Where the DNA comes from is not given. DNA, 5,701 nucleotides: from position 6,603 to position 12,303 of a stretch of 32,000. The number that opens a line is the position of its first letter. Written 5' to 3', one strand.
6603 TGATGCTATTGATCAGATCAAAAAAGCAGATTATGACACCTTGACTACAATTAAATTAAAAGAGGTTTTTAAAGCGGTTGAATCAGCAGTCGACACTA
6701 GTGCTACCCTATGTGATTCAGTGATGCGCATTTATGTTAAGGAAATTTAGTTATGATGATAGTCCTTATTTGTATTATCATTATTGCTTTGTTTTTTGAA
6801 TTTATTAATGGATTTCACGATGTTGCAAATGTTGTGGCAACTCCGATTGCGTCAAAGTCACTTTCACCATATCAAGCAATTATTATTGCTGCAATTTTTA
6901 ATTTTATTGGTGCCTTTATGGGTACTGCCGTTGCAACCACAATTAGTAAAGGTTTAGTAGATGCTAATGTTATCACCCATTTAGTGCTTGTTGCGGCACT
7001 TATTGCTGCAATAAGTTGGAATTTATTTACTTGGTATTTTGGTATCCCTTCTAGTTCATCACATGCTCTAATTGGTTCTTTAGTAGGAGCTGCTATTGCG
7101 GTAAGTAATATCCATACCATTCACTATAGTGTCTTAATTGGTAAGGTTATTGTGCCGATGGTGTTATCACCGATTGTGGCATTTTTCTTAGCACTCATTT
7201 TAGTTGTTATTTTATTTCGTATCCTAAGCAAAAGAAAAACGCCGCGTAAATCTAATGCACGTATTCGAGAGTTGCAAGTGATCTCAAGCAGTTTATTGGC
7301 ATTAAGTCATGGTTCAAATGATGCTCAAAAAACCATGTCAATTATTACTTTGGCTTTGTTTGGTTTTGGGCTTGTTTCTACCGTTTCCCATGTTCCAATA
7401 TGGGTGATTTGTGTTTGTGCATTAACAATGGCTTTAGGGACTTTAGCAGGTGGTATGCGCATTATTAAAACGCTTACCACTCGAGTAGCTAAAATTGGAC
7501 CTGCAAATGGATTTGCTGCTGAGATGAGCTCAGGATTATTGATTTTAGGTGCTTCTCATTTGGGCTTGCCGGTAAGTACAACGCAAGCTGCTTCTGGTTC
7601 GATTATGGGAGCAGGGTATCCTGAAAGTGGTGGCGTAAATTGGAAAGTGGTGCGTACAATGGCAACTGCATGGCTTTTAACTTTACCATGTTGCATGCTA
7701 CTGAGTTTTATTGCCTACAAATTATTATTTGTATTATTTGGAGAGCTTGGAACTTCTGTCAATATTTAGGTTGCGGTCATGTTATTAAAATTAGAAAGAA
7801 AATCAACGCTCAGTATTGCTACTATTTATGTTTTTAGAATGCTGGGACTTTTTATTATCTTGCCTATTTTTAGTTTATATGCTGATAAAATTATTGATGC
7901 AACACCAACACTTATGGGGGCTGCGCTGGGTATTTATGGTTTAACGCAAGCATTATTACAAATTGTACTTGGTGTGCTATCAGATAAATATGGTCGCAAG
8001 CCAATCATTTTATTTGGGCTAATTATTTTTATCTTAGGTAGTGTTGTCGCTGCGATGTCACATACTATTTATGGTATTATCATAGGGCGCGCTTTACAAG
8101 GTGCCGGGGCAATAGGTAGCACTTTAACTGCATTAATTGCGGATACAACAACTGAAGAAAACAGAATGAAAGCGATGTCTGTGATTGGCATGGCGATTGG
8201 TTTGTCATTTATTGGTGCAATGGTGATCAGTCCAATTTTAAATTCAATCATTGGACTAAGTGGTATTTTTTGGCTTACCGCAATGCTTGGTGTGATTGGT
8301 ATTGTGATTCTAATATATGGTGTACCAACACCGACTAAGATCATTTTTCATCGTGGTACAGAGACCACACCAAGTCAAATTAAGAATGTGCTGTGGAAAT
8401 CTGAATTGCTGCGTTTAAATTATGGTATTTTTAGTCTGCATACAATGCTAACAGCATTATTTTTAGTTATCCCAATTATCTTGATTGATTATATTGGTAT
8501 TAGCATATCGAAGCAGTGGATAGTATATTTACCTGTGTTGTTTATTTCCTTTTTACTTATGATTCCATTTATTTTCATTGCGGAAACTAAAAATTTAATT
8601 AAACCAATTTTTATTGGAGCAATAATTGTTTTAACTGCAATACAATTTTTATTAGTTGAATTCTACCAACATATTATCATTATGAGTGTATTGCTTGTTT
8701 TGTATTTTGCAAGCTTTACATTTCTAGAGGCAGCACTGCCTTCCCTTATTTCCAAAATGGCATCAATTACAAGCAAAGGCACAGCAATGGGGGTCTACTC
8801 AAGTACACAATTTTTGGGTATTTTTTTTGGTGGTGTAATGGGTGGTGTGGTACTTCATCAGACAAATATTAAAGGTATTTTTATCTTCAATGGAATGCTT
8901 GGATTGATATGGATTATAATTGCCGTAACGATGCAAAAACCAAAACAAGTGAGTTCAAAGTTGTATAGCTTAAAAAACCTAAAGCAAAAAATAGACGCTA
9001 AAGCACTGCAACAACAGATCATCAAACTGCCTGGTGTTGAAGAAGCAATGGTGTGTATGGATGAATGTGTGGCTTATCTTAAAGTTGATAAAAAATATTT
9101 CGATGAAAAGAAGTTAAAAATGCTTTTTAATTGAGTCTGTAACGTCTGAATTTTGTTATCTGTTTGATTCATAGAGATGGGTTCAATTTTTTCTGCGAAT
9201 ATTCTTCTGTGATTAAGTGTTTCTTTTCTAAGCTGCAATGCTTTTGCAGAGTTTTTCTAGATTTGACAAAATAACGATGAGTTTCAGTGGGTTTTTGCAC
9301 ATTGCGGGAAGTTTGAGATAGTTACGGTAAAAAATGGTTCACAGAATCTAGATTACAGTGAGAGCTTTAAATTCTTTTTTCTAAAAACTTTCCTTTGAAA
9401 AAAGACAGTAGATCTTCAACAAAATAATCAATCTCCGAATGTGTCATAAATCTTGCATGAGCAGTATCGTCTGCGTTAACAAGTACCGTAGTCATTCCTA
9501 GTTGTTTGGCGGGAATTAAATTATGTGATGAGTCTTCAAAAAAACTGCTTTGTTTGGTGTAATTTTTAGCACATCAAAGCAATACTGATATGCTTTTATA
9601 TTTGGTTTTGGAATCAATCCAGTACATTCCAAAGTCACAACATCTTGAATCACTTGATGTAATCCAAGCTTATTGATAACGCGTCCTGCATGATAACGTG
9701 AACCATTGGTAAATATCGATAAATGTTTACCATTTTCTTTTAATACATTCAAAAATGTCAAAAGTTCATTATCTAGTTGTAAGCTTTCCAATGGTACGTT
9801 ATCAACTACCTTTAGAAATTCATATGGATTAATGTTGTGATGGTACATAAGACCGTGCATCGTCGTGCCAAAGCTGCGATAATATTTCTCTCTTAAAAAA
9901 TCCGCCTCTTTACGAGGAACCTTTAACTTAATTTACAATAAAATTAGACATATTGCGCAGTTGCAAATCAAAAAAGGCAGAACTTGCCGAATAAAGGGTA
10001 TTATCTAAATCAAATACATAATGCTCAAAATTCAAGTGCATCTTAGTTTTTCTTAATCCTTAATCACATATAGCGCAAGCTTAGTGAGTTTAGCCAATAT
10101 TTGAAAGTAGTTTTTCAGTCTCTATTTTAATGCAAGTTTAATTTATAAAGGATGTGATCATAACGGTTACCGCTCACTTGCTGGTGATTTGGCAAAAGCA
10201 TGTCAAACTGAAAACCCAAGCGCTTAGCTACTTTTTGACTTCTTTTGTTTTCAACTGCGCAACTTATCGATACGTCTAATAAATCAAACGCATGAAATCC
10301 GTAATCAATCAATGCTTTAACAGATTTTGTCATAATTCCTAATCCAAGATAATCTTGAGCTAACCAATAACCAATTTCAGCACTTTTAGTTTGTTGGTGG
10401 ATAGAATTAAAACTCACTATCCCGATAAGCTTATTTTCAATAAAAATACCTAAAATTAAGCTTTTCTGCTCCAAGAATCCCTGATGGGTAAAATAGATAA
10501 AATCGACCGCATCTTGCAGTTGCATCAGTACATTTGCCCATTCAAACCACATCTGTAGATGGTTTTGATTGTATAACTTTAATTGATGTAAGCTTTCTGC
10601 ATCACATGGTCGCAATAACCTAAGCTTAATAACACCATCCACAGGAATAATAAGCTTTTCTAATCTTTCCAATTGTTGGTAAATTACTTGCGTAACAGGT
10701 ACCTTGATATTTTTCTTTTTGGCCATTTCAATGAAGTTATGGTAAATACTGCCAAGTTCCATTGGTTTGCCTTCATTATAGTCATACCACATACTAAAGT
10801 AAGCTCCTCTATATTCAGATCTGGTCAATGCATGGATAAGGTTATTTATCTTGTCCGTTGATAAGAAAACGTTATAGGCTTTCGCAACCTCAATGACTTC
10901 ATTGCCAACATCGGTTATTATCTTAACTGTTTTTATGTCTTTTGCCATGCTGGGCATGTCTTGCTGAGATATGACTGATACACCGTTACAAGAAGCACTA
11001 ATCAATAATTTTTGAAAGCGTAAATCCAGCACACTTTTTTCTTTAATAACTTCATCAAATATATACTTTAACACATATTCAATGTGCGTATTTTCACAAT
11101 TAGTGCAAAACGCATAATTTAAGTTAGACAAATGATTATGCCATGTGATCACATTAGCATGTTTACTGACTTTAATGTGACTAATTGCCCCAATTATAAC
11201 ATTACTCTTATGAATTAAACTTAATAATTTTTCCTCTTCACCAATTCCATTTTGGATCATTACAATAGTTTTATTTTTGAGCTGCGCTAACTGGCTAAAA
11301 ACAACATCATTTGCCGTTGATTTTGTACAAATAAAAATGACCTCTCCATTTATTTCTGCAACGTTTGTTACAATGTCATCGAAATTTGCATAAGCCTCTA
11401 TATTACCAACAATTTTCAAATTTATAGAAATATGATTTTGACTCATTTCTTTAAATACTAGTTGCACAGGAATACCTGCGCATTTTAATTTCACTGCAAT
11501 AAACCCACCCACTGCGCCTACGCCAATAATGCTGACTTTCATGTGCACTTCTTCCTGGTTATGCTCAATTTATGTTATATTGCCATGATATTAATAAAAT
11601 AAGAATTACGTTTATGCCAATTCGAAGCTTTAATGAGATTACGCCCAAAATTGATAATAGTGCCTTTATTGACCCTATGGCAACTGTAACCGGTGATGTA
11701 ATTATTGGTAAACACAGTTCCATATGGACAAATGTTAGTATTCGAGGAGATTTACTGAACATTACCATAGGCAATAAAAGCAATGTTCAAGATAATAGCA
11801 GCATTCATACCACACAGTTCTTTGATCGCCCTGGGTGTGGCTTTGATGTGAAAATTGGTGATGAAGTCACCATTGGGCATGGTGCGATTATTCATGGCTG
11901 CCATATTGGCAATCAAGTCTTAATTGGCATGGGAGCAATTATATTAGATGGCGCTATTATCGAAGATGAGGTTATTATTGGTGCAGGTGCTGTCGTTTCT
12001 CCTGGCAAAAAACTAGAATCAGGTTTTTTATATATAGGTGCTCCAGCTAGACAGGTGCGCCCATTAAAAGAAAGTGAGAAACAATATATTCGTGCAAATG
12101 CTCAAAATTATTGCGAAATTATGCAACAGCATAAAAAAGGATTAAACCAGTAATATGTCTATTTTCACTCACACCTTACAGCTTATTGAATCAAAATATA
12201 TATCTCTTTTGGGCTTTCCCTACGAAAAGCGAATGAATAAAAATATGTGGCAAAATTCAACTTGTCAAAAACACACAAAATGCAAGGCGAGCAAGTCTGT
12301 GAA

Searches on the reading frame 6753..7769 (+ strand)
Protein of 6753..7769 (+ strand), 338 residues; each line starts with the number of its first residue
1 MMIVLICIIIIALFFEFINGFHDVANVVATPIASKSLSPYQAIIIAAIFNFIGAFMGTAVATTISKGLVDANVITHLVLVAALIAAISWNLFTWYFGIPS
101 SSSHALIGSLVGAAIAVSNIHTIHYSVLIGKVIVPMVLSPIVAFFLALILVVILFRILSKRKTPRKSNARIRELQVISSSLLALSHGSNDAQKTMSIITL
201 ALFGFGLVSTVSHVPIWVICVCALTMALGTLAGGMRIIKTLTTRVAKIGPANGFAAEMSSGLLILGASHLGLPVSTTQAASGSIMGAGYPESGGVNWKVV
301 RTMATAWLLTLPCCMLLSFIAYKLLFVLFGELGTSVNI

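Call 36: search_protein_families(library=pfam, proteins=[window:6753-7769:+], max_evalue=0.00001)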
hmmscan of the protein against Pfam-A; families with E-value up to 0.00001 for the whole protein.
window:6753-7769:+ (338 aa): 1 family
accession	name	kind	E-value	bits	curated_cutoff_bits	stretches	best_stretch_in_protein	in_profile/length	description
PF01384.25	PHO4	-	6.1e-91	305.4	33.7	1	19-318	1-350/350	Phosphate transporter family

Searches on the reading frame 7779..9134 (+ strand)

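Call 36: search_protein_families(library=pfam, proteins=[window:7779-9134:+], max_evalue=0.00001)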
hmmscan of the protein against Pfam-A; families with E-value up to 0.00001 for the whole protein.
window:7779-9134:+ (451 aa): 3 families
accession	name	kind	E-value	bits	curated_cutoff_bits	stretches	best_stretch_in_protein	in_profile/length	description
PF07690.21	MFS_1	-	6.2e-47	160.6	33.4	2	14-351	2-346/347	Major Facilitator Superfamily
PF00083.30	Sugar_tr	-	2.2e-08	33.9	22.3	1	43-178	45-188/452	Sugar (and other) transporter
PF21987.2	YajR_YAM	-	7.9e-06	26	26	0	404-440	9-45/56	YajR YAM domain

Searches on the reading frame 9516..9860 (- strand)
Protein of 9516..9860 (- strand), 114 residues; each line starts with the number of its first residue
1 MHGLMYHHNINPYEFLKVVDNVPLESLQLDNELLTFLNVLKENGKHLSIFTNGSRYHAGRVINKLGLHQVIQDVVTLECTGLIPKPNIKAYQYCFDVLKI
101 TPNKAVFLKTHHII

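Call 36: search_protein_families(library=pfam, proteins=[window:9516-9860:-], max_evalue=0.00001)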
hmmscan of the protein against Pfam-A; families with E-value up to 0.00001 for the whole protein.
window:9516-9860:- (114 aa): 2 families
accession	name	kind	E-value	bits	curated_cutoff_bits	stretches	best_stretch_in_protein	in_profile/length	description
PF00702.32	Hydrolase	-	3.6e-08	34.5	26.4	1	25-107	95-176/191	haloacid dehalogenase-like hydrolase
PF13419.12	HAD_2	-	1.8e-07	31.9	23.8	1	26-107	77-157/178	Haloacid dehalogenase-like hydrolase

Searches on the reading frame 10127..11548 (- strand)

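Call 37: search_protein_families(library=pfam, proteins=[window:10127-11548:-], max_evalue=0.00001)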
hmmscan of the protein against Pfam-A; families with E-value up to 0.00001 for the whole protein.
window:10127-11548:- (473 aa): 5 families
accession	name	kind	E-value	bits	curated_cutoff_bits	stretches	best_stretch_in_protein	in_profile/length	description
PF13302.13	Acetyltransf_3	-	1.3e-23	84.6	25.4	1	308-447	3-138/138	Acetyltransferase (GNAT) domain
PF08546.17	ApbA_C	-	5.9e-21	75.6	22.7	1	174-296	3-124/125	Ketopantoate reductase PanE/ApbA C terminal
PF02558.23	ApbA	-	5.7e-16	58.9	22.2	1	6-138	2-138/150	Ketopantoate reductase PanE/ApbA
PF00583.31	Acetyltransf_1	-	2.4e-11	44.4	20.7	1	352-446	23-116/116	Acetyltransferase (GNAT) family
PF13420.13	Acetyltransf_4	-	1.5e-08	35.3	24.3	1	309-466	1-154/155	Acetyltransferase (GNAT) domain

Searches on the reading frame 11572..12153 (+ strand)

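Call 37: search_protein_families(library=pfam, proteins=[window:11572-12153:+], max_evalue=0.00001)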
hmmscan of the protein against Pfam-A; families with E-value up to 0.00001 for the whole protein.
window:11572-12153:+ (193 aa): 4 families
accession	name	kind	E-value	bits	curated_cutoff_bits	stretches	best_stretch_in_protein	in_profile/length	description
PF00132.30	Hexapep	-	2.5e-19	68.5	27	2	109-143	1-35/36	Bacterial transferase hexapeptide (six repeats)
PF25084.1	LbH_EIF2B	-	1.2e-08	35.3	54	1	36-135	15-104/105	EIF2B subunit epsilon LbH domain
PF21711.3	DCTN5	-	9.7e-08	32.3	40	1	44-169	35-161/182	Dynactin subunit 5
PF14602.12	Hexapep_2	-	8.1e-07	29.1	27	0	93-124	2-32/34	Hexapeptide repeat of succinyl-transferase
